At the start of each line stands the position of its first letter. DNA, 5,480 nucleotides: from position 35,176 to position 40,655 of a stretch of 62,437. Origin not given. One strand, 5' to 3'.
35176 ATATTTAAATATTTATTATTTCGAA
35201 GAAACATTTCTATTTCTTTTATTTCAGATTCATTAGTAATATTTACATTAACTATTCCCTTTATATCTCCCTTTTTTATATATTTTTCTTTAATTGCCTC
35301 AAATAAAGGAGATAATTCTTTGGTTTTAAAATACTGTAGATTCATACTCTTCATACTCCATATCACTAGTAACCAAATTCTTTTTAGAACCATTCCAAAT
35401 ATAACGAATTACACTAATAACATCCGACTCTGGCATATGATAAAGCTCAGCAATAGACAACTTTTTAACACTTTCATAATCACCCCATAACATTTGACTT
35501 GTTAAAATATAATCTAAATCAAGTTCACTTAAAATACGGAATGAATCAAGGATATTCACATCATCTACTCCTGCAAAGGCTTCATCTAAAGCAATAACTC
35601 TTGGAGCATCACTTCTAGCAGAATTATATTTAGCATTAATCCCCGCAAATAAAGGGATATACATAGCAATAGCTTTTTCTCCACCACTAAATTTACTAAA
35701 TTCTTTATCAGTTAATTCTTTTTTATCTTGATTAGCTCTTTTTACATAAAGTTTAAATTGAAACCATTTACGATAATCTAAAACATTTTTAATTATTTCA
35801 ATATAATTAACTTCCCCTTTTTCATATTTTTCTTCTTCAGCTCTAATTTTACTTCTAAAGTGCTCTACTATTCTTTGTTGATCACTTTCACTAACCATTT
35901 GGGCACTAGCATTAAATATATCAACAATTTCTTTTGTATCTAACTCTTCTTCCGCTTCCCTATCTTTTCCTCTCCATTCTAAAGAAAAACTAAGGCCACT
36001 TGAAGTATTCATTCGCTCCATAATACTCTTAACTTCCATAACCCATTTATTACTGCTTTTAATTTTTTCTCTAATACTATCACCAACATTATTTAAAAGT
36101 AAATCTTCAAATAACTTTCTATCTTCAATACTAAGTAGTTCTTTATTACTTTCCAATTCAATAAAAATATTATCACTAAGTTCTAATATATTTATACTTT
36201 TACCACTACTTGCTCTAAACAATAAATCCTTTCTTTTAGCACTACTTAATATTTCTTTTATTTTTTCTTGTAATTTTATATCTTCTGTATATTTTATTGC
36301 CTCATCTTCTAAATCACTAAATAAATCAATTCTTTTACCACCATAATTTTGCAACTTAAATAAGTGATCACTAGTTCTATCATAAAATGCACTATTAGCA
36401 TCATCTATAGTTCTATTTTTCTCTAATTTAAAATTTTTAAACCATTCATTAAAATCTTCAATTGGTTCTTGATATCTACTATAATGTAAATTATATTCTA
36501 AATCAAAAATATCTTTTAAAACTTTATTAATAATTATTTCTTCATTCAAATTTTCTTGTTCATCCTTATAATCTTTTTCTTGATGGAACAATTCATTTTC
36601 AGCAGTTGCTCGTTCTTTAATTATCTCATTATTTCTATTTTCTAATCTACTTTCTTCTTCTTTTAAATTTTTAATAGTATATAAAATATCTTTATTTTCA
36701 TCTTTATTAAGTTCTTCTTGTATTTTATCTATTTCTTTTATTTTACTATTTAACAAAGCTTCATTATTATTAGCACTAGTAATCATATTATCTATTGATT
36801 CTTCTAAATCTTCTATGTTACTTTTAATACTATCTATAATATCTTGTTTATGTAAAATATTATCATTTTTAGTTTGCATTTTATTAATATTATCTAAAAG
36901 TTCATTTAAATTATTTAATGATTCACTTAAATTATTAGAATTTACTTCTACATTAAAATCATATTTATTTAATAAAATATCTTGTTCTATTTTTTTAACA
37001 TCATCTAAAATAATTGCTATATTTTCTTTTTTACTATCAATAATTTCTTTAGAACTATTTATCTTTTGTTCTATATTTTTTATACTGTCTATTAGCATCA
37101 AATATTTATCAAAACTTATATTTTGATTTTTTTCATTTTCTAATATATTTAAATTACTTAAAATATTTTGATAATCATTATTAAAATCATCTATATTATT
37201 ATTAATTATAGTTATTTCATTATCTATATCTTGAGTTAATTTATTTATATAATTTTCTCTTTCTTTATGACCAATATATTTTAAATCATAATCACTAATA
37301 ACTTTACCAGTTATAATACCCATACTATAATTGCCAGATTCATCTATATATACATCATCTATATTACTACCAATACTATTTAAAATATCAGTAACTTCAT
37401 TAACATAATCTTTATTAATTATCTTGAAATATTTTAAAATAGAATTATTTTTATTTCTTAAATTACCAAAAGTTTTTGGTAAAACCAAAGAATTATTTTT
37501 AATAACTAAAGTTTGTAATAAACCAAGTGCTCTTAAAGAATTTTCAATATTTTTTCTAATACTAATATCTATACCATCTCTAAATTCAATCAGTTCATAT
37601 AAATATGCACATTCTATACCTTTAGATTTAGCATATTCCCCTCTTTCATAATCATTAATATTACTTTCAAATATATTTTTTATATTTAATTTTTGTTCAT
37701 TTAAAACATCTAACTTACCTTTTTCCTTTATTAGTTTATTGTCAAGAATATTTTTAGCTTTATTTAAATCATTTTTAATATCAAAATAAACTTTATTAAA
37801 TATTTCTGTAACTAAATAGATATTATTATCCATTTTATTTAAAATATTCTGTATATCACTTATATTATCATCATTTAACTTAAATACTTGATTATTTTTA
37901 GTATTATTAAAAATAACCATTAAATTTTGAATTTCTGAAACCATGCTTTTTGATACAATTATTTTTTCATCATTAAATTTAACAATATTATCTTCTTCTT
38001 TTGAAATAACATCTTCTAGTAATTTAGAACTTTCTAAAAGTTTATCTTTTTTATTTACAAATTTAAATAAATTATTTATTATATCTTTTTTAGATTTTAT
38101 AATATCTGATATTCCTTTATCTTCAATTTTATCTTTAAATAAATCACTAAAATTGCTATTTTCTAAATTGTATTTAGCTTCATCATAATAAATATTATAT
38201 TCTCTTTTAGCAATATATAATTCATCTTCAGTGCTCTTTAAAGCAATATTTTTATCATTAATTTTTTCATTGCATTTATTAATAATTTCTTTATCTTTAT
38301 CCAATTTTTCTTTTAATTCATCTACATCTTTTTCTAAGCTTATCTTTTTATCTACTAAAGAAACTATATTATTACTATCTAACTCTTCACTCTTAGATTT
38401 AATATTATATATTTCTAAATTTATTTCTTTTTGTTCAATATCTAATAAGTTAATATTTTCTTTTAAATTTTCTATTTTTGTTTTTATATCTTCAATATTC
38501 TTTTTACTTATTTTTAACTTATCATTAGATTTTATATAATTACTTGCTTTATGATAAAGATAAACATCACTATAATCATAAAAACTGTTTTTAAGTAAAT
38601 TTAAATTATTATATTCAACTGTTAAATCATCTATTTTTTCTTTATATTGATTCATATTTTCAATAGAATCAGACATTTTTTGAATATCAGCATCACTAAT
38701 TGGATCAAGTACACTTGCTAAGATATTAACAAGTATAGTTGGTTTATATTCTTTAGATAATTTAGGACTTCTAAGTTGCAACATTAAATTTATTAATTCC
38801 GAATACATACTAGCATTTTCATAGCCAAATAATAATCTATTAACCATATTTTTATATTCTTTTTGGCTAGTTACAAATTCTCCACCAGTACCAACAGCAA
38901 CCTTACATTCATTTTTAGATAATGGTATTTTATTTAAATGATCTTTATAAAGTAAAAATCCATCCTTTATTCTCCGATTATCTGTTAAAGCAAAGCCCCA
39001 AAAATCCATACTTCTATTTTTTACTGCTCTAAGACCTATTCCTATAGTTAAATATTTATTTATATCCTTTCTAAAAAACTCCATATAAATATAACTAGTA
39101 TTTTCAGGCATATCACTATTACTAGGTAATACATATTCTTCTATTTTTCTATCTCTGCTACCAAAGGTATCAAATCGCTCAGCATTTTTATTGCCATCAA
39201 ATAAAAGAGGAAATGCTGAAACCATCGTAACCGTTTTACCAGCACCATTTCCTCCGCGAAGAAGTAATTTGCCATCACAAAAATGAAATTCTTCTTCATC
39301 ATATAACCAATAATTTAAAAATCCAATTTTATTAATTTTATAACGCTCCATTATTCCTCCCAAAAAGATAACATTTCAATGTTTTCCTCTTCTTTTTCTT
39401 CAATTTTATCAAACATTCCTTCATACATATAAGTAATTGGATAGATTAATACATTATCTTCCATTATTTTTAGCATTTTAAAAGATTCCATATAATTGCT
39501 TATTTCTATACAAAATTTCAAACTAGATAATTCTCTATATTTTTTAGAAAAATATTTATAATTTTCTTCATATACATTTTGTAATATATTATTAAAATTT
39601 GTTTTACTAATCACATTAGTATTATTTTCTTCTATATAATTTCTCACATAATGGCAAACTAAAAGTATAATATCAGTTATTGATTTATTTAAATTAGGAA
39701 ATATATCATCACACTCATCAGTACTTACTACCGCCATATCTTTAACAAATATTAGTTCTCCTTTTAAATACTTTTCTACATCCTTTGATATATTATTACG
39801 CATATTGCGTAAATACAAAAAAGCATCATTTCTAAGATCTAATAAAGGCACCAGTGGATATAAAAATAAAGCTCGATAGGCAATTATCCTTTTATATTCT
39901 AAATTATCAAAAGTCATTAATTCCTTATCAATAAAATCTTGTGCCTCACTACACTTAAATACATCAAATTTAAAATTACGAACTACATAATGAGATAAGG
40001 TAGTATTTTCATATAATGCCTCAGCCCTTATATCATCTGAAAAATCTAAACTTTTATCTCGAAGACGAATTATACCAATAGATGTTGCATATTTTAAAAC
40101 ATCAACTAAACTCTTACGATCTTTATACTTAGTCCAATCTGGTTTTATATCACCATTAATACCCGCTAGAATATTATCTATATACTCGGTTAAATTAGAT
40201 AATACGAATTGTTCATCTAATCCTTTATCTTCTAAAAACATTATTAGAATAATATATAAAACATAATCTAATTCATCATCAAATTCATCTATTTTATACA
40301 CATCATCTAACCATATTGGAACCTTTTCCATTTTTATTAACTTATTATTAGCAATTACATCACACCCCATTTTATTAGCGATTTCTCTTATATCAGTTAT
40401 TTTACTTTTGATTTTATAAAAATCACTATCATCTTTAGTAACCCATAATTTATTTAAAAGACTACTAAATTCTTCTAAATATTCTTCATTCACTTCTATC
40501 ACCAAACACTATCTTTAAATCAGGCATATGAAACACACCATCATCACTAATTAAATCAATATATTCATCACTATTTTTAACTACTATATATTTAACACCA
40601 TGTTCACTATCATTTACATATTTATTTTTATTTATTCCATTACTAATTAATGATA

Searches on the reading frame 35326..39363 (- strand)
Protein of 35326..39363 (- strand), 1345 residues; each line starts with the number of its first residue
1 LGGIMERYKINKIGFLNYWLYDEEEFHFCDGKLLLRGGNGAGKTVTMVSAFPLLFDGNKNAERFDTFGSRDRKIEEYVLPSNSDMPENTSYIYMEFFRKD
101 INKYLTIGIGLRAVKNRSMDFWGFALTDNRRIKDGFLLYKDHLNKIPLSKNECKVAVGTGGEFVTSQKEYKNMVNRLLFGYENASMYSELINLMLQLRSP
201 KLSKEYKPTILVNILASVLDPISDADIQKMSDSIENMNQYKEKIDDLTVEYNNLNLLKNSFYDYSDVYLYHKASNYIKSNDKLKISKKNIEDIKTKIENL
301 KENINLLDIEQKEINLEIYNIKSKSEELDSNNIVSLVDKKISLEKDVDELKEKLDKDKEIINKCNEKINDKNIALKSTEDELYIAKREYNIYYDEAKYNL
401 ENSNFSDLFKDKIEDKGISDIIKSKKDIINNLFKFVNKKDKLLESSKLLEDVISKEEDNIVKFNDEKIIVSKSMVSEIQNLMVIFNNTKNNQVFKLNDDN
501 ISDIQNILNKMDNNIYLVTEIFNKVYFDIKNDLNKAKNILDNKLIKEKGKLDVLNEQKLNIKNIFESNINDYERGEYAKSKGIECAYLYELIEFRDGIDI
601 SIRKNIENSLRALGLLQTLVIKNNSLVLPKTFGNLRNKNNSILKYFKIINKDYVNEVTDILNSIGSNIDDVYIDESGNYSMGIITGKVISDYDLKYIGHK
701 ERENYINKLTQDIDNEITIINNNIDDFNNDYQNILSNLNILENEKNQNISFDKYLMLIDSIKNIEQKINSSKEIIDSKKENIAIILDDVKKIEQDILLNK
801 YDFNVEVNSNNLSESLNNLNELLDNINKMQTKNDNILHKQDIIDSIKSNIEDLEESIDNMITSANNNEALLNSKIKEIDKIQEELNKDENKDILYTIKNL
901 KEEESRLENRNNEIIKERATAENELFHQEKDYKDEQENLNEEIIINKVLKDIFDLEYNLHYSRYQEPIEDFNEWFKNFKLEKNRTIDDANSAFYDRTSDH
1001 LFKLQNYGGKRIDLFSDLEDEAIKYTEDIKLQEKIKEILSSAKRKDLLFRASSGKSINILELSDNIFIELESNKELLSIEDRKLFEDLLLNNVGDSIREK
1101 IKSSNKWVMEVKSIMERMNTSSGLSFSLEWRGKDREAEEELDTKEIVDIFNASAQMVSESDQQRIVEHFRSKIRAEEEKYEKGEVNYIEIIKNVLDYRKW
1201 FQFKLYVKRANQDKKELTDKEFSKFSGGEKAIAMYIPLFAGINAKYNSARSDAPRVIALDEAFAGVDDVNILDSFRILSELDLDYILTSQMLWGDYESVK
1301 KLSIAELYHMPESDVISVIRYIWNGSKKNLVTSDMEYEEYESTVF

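Call 46: search_protein_families(library=padloc, proteins=[window:35326-39363:-], max_evalue=0.01)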
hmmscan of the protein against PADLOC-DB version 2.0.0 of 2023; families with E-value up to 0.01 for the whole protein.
window:35326-39363:- (1345 aa): 9 families
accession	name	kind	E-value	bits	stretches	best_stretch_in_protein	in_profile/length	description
PDLC00550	JetC2|JetC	-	0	1180.2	1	5-1331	2-1353/1355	DUF3584 domain; MukB-like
PDLC00551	JetC2|JetC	-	0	1040.1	1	5-1336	3-1363/1365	DUF3584 domain; MukB-like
PDLC00552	JetC2|JetC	-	4e-180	599.3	1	5-1342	1-1362/1365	DUF3584 domain; MukB-like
PDLC00553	JetC2|JetC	-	4.8e-155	516.4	2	581-1333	607-1355/1361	DUF3584 domain; MukB-like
PDLC00554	JetC2|JetC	-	4.6e-102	340.2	1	5-368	5-367/390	DUF3584 domain; MukB-like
PDLC00519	JetC1|JetC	-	1.1e-26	91.4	2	9-478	3-468/1097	DUF3584 domain; MukB-like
PDLC00549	JetC2|JetC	-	6.4e-22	75.2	2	1105-1293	1175-1354/1404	DUF3584 domain; MukB-like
PDLC00503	JetC1|JetC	-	5.9e-06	22.6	1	1192-1287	981-1082/1146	DUF3584 domain; MukB-like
PDLC00504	JetC1|JetC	-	3.7e-05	20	2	1196-1270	986-1065/1144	DUF3584 domain; MukB-like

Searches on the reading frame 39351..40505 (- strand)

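Call 46: search_protein_families(library=padloc, proteins=[window:39351-40505:-], max_evalue=0.01)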
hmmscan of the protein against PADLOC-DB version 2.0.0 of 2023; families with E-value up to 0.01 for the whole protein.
window:39351-40505:- (384 aa): 5 families
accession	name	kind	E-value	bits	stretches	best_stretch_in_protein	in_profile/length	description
PDLC00547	JetB2|JetB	-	7.6e-95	316.4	1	11-371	3-376/399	DUF2398 domain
PDLC00542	JetB2|JetB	-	4.5e-86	287.4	1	6-374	4-385/388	DUF2398 domain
PDLC00546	JetB2|JetB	-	5.4e-24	82.6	1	12-373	13-397/420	DUF2398 domain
PDLC00545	JetB2|JetB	-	5.1e-07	27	1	97-244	108-256/462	DUF2398 domain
PDLC00543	JetB2|JetB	-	6.4e-07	26.9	1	81-362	96-384/404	DUF2398 domain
